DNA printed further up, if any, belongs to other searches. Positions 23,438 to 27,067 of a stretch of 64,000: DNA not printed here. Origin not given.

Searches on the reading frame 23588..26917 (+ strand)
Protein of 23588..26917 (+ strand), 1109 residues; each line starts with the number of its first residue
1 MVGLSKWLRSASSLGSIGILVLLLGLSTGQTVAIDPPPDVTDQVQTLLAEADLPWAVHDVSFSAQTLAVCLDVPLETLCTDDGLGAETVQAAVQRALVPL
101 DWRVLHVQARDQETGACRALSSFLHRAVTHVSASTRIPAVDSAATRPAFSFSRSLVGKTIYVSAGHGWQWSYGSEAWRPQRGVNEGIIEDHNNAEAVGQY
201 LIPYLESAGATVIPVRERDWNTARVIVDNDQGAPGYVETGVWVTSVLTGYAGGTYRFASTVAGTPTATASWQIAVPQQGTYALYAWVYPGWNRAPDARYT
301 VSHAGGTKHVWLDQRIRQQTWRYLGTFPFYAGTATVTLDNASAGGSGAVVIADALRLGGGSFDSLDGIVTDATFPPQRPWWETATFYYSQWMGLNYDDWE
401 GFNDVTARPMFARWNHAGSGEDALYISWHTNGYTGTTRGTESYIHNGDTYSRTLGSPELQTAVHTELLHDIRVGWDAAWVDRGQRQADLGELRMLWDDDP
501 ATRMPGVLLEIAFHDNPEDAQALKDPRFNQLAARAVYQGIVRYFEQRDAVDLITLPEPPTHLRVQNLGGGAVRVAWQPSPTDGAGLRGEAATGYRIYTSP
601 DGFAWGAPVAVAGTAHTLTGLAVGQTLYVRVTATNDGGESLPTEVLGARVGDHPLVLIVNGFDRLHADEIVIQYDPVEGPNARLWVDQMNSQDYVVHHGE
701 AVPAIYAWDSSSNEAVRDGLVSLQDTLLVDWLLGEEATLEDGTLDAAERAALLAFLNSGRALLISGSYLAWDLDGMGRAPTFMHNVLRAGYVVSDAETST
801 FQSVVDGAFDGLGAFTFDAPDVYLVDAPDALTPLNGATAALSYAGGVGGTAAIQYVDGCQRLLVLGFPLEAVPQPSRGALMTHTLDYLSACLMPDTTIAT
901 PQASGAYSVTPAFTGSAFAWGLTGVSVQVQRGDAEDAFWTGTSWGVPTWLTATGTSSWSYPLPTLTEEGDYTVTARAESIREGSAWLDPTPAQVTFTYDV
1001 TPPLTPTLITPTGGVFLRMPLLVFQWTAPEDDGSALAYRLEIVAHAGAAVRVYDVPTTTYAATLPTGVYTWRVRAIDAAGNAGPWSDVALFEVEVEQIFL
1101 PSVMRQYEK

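Call 27: search_protein_families(library=pfam, proteins=[window:23588-26917:+], max_evalue=0.001)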
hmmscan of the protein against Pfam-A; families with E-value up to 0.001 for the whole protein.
window:23588-26917:+ (1109 aa): 4 families
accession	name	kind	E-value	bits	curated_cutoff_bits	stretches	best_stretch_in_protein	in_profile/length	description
PF25275.1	Golvesin_C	-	2.6e-26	92.7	31.6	1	225-357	1-130/132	Golvesin C-terminal domain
PF01520.23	Amidase_3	-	3.2e-15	57.1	27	1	412-541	58-173/174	N-acetylmuramoyl-L-alanine amidase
PF00041.27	fn3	-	3e-11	43.8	25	1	558-644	2-79/84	Fibronectin type III domain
PF25788.1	Ig_Rha78A_N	-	0.00049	20.8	27.4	0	1066-1093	74-101/105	Rha78A-like, N-terminal immunoglobulin domain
